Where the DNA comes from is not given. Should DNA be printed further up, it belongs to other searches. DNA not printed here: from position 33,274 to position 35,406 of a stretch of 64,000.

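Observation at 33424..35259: Chimeric protein: two ApbE-type flavinylation motifs fused to a Spy0128/SpaA-like isopeptide pilin with NPLTG sorting signal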

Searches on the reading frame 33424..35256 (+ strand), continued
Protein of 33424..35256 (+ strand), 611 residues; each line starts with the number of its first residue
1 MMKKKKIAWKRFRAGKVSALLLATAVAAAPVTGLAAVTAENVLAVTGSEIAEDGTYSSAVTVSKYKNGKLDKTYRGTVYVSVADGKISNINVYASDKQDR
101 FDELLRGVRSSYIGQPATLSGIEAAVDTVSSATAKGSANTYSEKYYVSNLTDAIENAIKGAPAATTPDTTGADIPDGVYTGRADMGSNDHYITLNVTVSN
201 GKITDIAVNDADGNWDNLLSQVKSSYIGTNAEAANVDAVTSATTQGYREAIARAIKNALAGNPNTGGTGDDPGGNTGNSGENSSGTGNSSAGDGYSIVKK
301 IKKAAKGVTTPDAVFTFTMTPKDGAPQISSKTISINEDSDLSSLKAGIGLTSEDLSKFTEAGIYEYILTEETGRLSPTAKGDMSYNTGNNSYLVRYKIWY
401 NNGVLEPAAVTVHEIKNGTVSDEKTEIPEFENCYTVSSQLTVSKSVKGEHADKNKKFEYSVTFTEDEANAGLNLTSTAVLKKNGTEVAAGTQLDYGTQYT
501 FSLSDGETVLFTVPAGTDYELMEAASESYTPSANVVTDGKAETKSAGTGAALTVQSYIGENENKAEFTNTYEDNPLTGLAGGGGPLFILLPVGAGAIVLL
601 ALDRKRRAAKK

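Call 29: search_protein_families(library=pfam, proteins=[P0009, P0028, P0039, P0060, P0085, P0012, P0014, P0032, P0016, P0010], max_evalue=0.01)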
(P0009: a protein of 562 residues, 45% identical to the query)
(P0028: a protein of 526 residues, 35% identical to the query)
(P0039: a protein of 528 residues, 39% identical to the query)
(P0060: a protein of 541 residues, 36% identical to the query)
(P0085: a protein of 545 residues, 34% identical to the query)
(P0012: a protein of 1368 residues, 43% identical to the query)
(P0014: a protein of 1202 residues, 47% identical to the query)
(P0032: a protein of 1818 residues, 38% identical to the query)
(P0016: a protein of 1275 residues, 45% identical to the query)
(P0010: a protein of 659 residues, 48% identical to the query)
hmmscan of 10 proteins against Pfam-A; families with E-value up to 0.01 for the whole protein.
P0009 (562 aa): 3 families
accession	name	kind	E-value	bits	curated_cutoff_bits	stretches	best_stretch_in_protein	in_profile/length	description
PF24547.1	DUF7601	-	1.6e-17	64.6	27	1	398-524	1-116/116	Domain of unknown function (DUF7601)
PF12892.13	FctA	-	3.3e-11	44.4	22.1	1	254-393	2-120/120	Spy0128-like isopeptide containing domain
PF19407.5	DUF5979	-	8.8e-07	29.9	25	1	400-525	1-104/104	Domain of unknown function (DUF5979)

P0028 (526 aa): 3 families
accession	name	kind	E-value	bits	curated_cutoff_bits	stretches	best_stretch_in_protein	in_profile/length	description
PF12892.13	FctA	-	1.7e-14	55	22.1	1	236-354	3-120/120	Spy0128-like isopeptide containing domain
PF09479.16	Flg_new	-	1.1e-12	48.3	27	1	155-217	1-65/65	Listeria-Bacteroides repeat domain (List_Bact_rpt)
PF04205.19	FMN_bind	-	1.7e-05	25.8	22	1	56-138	2-74/77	FMN-binding domain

P0039 (528 aa): 3 families
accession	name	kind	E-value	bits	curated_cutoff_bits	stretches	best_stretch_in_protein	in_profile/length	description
PF09479.16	Flg_new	-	6.2e-14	52.3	27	1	143-206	1-65/65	Listeria-Bacteroides repeat domain (List_Bact_rpt)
PF24547.1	DUF7601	-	3.2e-11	44.3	27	1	368-481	2-115/116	Domain of unknown function (DUF7601)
PF24558.1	DUF7604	-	7.4e-08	33.3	25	1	25-135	1-146/147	Domain of unknown function (DUF7604)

P0060 (541 aa): 4 families
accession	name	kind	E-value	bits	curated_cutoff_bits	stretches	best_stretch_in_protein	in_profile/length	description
PF12892.13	FctA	-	1.6e-14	55.2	22.1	1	253-372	1-119/120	Spy0128-like isopeptide containing domain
PF24547.1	DUF7601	-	5.6e-13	49.9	27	1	377-474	2-103/116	Domain of unknown function (DUF7601)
PF09479.16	Flg_new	-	6.1e-10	39.5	27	1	175-229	2-56/65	Listeria-Bacteroides repeat domain (List_Bact_rpt)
PF19407.5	DUF5979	-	2.7e-07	31.6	25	1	378-501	1-104/104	Domain of unknown function (DUF5979)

P0085 (545 aa): 3 families
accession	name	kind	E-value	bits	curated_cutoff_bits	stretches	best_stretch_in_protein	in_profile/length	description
PF12892.13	FctA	-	1.1e-10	42.8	22.1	1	256-379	2-120/120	Spy0128-like isopeptide containing domain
PF09479.16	Flg_new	-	3.4e-08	33.9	27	1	177-238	1-65/65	Listeria-Bacteroides repeat domain (List_Bact_rpt)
PF03422.21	CBM_6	-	0.0037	18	28.9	1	199-307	14-123/125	Carbohydrate binding module (family 6)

P0012 (1368 aa): 4 families
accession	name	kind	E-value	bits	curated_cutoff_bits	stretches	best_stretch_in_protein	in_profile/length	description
PF17802.7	SpaA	-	6e-12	46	23.1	1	1228-1303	2-85/91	Prealbumin-like fold domain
PF00092.34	VWA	-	6.8e-09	36.6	23.8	1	592-743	1-159/174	von Willebrand factor type A domain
PF13519.12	VWA_2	-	3.4e-06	28.1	27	1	593-693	1-106/107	von Willebrand factor type A domain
PF05738.19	Cna_B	-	0.0062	17.4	22.3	1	979-1036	1-70/87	Cna protein B-type domain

P0014 (1202 aa): 5 families
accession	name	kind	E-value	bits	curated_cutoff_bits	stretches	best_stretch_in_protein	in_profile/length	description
PF05738.19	Cna_B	-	1.5e-10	41.8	22.3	1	916-989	1-77/87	Cna protein B-type domain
PF13519.12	VWA_2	-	8.7e-08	33.2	27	1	538-661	1-106/107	von Willebrand factor type A domain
PF10138.15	vWA-TerF-like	-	3.8e-05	24.4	29.4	1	536-674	2-126/200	vWA found in TerF C terminus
PF04205.19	FMN_bind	-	0.0018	19.4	22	0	198-271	6-76/77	FMN-binding domain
PF18370.7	RGI_lyase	-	0.0084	16.9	27.8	0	929-970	30-69/86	Rhamnogalacturonan I lyases beta-sheet domain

P0032 (1818 aa): 10 families
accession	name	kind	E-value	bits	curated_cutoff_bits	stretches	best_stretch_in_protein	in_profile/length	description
PF16569.11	GramPos_pilinBB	-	5e-15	56.8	30.5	1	1498-1631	1-116/116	Gram-positive pilin backbone subunit 2, Cna-B-like domain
PF17802.7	SpaA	-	1.7e-10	41.4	23.1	1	1663-1754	10-82/91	Prealbumin-like fold domain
PF24558.1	DUF7604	-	6.8e-10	39.9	25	1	909-1022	1-142/147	Domain of unknown function (DUF7604)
PF09479.16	Flg_new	-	6.7e-07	29.8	27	1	1069-1120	18-65/65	Listeria-Bacteroides repeat domain (List_Bact_rpt)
PF13519.12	VWA_2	-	6.9e-07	30.3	27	1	689-789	1-106/107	von Willebrand factor type A domain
PF00092.34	VWA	-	1.4e-05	25.8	23.8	1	688-829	1-147/174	von Willebrand factor type A domain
PF18655.7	SHIRT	-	6.3e-05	24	22.4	1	1144-1208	27-82/82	SHIRT domain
PF04205.19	FMN_bind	-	0.00012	23.1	22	1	192-259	5-76/77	FMN-binding domain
PF00746.26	Gram_pos_anchor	-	0.00017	21.9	20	1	1776-1814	3-41/43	LPXTG cell wall anchor motif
PF09967.15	DUF2201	-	0.0074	16.8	26.4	0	689-764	1-74/123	VWA-like domain (DUF2201)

P0016 (1275 aa): 6 families
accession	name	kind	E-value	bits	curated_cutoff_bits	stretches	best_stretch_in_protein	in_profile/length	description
PF13519.12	VWA_2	-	2.2e-12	48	27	1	603-700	1-107/107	von Willebrand factor type A domain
PF00092.34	VWA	-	3.9e-11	43.9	23.8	1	603-740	2-145/174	von Willebrand factor type A domain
PF13768.12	VWA_3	-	1.5e-06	28.8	27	1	602-720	2-123/155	von Willebrand factor type A domain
PF05738.19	Cna_B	-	3.1e-05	24.7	22.3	1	288-351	1-72/87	Cna protein B-type domain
PF09967.15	DUF2201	-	0.00098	19.7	26.4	1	603-679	1-75/123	VWA-like domain (DUF2201)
PF05762.20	VWA_CoxE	-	0.0083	16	26.4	0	599-707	55-167/222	VWA domain containing CoxE-like protein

P0010 (659 aa): 1 family
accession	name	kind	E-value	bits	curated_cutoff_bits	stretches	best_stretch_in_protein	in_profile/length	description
PF04205.19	FMN_bind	-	0.0074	17.3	22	1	276-347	6-75/77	FMN-binding domain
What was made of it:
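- In P0012, P0014, P0016 and P0032 the module sits at the distal end of VWA tip-adhesin-like proteins (call 29).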

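Call 42: predict_structure(alignment_id=A2)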
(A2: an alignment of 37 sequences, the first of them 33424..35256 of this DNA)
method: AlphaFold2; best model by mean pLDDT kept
length: 611 residues; sequences in the alignment: 37
mean_pLDDT: 80.9   pTM: 0.53
mean pLDDT of the five models: 80.9, 80.9, 80.0, 79.3, 79.2
residues with pLDDT >= 90: 322; 70-90: 146; 50-70: 44; < 50: 99
segments of 3 or more residues with pLDDT < 50: 1-4, 6-43, 128-140, 167-171, 242-244, 265-292, 582-585
pLDDT, mean of each block of 10 residues (from residue 1): 43 42 40 36 67 94 86 93 94 87 86 90 64 41 77 91 65 77 83 90 90 84 82 63 62 83 48 35 36 77 96 95 95 94 92 96 96 88 81 96 94 89 92 96 98 98 96 95 97 97 98 98 98 98 98 98 98 69 48 70 76 55
secondary structure, 60 per line:
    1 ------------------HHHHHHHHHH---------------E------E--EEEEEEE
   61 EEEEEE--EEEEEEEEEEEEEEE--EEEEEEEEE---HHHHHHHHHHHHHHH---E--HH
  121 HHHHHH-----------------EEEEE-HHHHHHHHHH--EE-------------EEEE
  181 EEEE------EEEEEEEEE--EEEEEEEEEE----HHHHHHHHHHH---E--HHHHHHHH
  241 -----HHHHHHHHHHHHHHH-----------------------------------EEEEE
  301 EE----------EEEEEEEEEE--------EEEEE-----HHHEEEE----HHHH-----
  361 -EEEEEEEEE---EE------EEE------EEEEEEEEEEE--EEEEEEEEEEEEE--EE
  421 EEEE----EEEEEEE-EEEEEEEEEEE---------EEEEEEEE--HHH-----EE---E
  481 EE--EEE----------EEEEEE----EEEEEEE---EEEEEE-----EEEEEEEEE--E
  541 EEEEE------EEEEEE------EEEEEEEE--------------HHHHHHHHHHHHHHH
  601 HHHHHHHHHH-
elements in order: H19-28 E54-66 E69-83 E86-94 H98-112 H119-126 E144-148 H150-159 E177-184 E191-199 E202-211 H216-226 H233-240 H246-260 E296-302 E313-322 E331-335 E344-347 H352-355 E362-370 E382-384 E391-401 E404-416 E419-424 E429-435 E437-447 E457-464 E480-482 E485-487 E498-503 E508-514 E518-523 E529-537 E540-545 E552-557 E564-571 H586-610
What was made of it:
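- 34210..34302 (+): Flexible Gly/Asn/Ser/Thr/Asp linker (residues 263-293). pLDDT is below 50 (call 42).
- Checked: Linker: a Gly/Asn/Ser/Thr/Asp-rich stretch at residues 263-293, with pLDDT below 50 (call 42).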

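Call 49: fold_search(model_id=the predicted structure, library=pdb)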
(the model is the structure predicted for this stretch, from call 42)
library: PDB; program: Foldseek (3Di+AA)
matches with E <= 10: 691; with E <= 0.001: 39
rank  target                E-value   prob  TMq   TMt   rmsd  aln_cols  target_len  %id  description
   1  7w7i_B                4.0e-21  1.00  0.36  0.60   5.4       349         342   23  Crystal Structure of shaft pilin PitB from pilus islet-2 of Streptococcus oralis (released 2022-06-01)
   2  4s3l_A                1.1e-20  1.00  0.37  0.63   5.4       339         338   23  Crystal Structure of major pilin protein PitB from type II pilus of Streptococcus pneumoniae (released 2015-07-29)
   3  7w7i_F                1.7e-20  1.00  0.35  0.59   5.7       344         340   23  Crystal Structure of shaft pilin PitB from pilus islet-2 of Streptococcus oralis (released 2022-06-01)
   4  7w7i_E                1.9e-20  1.00  0.36  0.61   5.5       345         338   23  Crystal Structure of shaft pilin PitB from pilus islet-2 of Streptococcus oralis (released 2022-06-01)
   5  7w7i_G                2.2e-20  1.00  0.36  0.62   5.1       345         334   23  Crystal Structure of shaft pilin PitB from pilus islet-2 of Streptococcus oralis (released 2022-06-01)
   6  7f7y_A                3.1e-20  1.00  0.37  0.65   4.9       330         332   22  Crystal Structure of protein PitB from pilus islet-2 of Streptococcus pneumoniae (released 2022-06-01)
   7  7w7i_D                4.1e-20  1.00  0.35  0.59   5.6       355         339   21  Crystal Structure of shaft pilin PitB from pilus islet-2 of Streptococcus oralis (released 2022-06-01)
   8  7w7i_A                4.6e-20  1.00  0.36  0.61   4.9       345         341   23  Crystal Structure of shaft pilin PitB from pilus islet-2 of Streptococcus oralis (released 2022-06-01)
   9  7w7i_C                5.4e-20  1.00  0.36  0.61   5.1       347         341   23  Crystal Structure of shaft pilin PitB from pilus islet-2 of Streptococcus oralis (released 2022-06-01)
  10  3gld_A                1.3e-17  1.00  0.23  0.43  14.9       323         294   21  Crystal Structure of the Major Pilin from Streptococcus pyogenes E117A mutant (released 2009-06-02)
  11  3b2m_B                6.3e-17  1.00  0.23  0.44  11.2       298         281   24  Crystal Structure of the Major Pilin from Streptococcus pyogenes (released 2007-12-18)
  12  3gle_B                6.7e-17  1.00  0.23  0.44  11.8       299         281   23  Crystal Structure of the Major Pilin from Streptococcus pyogenes N168A mutant (released 2009-06-02)
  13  3gld_C                7.9e-17  1.00  0.22  0.44  11.1       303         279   22  Crystal Structure of the Major Pilin from Streptococcus pyogenes E117A mutant (released 2009-06-02)
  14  3gle_C                1.8e-16  1.00  0.23  0.44  11.1       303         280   21  Crystal Structure of the Major Pilin from Streptococcus pyogenes N168A mutant (released 2009-06-02)
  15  3gld_B                2.0e-16  1.00  0.23  0.45  11.3       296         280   24  Crystal Structure of the Major Pilin from Streptococcus pyogenes E117A mutant (released 2009-06-02)
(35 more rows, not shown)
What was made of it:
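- On FctA/PitB-type backbone pilins (SipA-dependent, class-B sortase pili): Foldseek E 4e-21, with TM 0.60-0.65 on the target (call 49).
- The AlphaFold model has pLDDT above 90 in the pilin half (call 42), and its top Foldseek hits are the shaft pilins PitB and Spy0128 (call 49). The closest structures are shaft pilins (call 49).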

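Call 53: find_encoding_contigs(protein=P0019, flank=8000, max_places=2)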
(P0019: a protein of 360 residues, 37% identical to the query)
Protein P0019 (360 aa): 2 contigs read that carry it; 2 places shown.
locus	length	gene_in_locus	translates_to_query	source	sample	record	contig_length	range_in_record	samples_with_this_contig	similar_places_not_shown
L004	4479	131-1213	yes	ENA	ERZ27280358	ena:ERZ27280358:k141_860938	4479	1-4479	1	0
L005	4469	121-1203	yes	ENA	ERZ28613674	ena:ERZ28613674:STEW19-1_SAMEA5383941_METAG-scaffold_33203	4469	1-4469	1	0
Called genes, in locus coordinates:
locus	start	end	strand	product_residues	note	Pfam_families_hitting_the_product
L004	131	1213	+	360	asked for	PF24547:DUF7601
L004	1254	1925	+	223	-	-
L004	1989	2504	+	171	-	-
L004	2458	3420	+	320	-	PF10502:Peptidase_S26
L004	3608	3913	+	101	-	PF21812:DUF6881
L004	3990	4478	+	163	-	?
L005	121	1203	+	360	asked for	PF24547:DUF7601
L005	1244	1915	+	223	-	-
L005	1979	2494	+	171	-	-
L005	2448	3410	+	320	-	PF10502:Peptidase_S26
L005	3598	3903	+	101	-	PF21812:DUF6881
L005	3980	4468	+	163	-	?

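Call 54: find_encoding_contigs(protein=P0009, flank=10000, max_places=2)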
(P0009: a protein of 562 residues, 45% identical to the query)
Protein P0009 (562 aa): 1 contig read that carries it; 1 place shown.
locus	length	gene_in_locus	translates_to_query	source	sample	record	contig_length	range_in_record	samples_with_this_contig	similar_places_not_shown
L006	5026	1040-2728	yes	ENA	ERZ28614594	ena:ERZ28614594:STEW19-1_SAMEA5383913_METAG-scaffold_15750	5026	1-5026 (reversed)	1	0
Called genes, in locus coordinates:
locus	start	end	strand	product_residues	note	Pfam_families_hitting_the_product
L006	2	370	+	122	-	?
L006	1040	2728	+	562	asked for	PF12892:FctA (weak), PF19407:DUF5979 (faint), PF24547:DUF7601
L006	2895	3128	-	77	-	-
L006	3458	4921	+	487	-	-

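Call 62: search_protein_families(library=pfam, proteins=[L001:16927-17631:+], max_evalue=0.01)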
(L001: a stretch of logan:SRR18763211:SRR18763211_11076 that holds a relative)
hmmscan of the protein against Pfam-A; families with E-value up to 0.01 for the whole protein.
L001:16927-17631:+ (235 aa): 2 families
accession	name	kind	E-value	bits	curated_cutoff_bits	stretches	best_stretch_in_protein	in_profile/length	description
PF14358.11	DUF4405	-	1.7e-08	35.3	26.7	1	90-147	2-65/66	Domain of unknown function (DUF4405)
PF01292.26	Ni_hydr_CYTB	-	7.8e-05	23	30.1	1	35-147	30-162/179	Prokaryotic cytochrome b561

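Call 66: find_related_loci(query=A1, collection=genome_contigs, flank=10000)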
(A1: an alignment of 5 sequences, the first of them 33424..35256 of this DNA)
Query A1 (611 aa) in genome_contigs; peptide patterns used: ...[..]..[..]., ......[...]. (x = any residue, [..] = any of these).
154 stretches matched a pattern; 1 encode a relative of the query (tblastn E <= 1e-3); 1 distinct loci.
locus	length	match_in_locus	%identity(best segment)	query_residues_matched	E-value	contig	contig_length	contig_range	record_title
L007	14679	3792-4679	43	6-284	2e-37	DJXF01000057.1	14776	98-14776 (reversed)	MAG TPA_asm: Clostridiales bacterium UBA7011 UBA7011_contig_39508, whole genome shotgun sequence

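Call 68: find_related_loci(query=A1, collection=metagenome_contigs, flank=10000)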
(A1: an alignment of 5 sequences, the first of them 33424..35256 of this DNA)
Query A1 (611 aa) in metagenome_contigs; peptide patterns used: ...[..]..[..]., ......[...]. (x = any residue, [..] = any of these).
220 stretches matched a pattern; 3 encode a relative of the query (tblastn E <= 1e-3); 3 distinct loci.
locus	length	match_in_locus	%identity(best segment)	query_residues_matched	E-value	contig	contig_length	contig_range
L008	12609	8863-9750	43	6-284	6e-38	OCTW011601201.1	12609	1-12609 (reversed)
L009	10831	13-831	43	25-284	6e-36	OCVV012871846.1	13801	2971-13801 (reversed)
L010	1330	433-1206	43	6-247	2e-33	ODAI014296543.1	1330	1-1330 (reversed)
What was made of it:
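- Tried and rejected: JGI metagenome scan: it returned only three loci of that same distant relative (call 68), which I did not pursue.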

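Call 69: search_protein_families(library=pfam, proteins=[L007:37-1902:+, L007:2131-3216:+, L007:3819-7643:+, L007:7721-8668:+, L007:8957-10183:+, L007:10174-11157:+, L007:11324-12034:+, L007:12192-13160:+, L007:12914-13936:+, L007:14150-14656:-], max_evalue=0.001)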
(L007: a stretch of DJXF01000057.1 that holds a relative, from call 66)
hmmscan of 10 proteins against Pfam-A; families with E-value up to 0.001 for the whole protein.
L007:37-1902:+ (622 aa): 0 families

L007:2131-3216:+ (362 aa): 0 families

L007:3819-7643:+ (1275 aa): 5 families
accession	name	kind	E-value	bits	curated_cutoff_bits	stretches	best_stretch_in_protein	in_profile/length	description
PF13519.12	VWA_2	-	2.1e-12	48.1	27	1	603-700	1-107/107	von Willebrand factor type A domain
PF00092.34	VWA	-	3.8e-11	43.9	23.8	1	603-740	2-145/174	von Willebrand factor type A domain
PF13768.12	VWA_3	-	1.5e-06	28.8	27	1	602-720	2-123/155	von Willebrand factor type A domain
PF05738.19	Cna_B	-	3.1e-05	24.7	22.3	1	288-351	1-72/87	Cna protein B-type domain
PF09967.15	DUF2201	-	0.00099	19.7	26.4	0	603-679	1-75/123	VWA-like domain (DUF2201)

L007:7721-8668:+ (316 aa): 0 families

L007:8957-10183:+ (409 aa): 1 family
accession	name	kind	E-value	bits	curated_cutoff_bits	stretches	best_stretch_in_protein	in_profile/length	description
PF14907.12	NTP_transf_5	-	1.3e-41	143.3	31.2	1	36-276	3-248/249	Uncharacterised nucleotidyltransferase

L007:10174-11157:+ (328 aa): 0 families

L007:11324-12034:+ (237 aa): 5 families
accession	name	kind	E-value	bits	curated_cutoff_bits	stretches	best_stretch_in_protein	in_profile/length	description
PF04542.20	Sigma70_r2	-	1.1e-17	64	24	1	60-127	1-68/71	Sigma-70 region 2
PF04545.22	Sigma70_r4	-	1.5e-17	63.2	24.1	1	178-230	1-49/50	Sigma-70, region 4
PF01381.28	HTH_3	-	1.5e-06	28.5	23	1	203-223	11-31/55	Helix-turn-helix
PF08281.18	Sigma70_r4_2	-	9.6e-06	25.6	25.7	1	173-216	2-41/54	Sigma-70, region 4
PF13560.12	HTH_31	-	9.8e-05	23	27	1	201-233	14-46/64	Helix-turn-helix domain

L007:12192-13160:+ (323 aa): 0 families

L007:12914-13936:+ (341 aa): 0 families

L007:14150-14656:- (169 aa): 1 family
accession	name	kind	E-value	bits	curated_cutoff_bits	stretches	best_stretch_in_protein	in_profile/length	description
PF04138.20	GtrA_DPMS_TM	-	9.7e-12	45.6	26.1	1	47-165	1-117/117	GtrA/DPMS, transmembrane domain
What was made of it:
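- Tried and rejected: With the orthologue alignment it found only the 1275-aa VWA relative in Clostridiales bacterium UBA7011 (call 66), whose neighbourhood was uninformative (call 69).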

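Call 70: find_encoding_contigs(protein=P0028, flank=10000, max_places=2)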
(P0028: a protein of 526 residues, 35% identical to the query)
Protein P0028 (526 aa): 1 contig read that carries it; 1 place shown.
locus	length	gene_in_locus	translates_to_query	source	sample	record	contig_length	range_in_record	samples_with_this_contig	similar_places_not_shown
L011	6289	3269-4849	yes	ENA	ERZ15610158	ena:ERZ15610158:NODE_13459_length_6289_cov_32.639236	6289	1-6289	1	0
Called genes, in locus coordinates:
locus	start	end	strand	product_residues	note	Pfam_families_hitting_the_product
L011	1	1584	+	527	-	?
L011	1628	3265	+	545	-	PF09479:Flg_new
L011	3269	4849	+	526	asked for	PF09479:Flg_new, PF12892:FctA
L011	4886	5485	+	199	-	-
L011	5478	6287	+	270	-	?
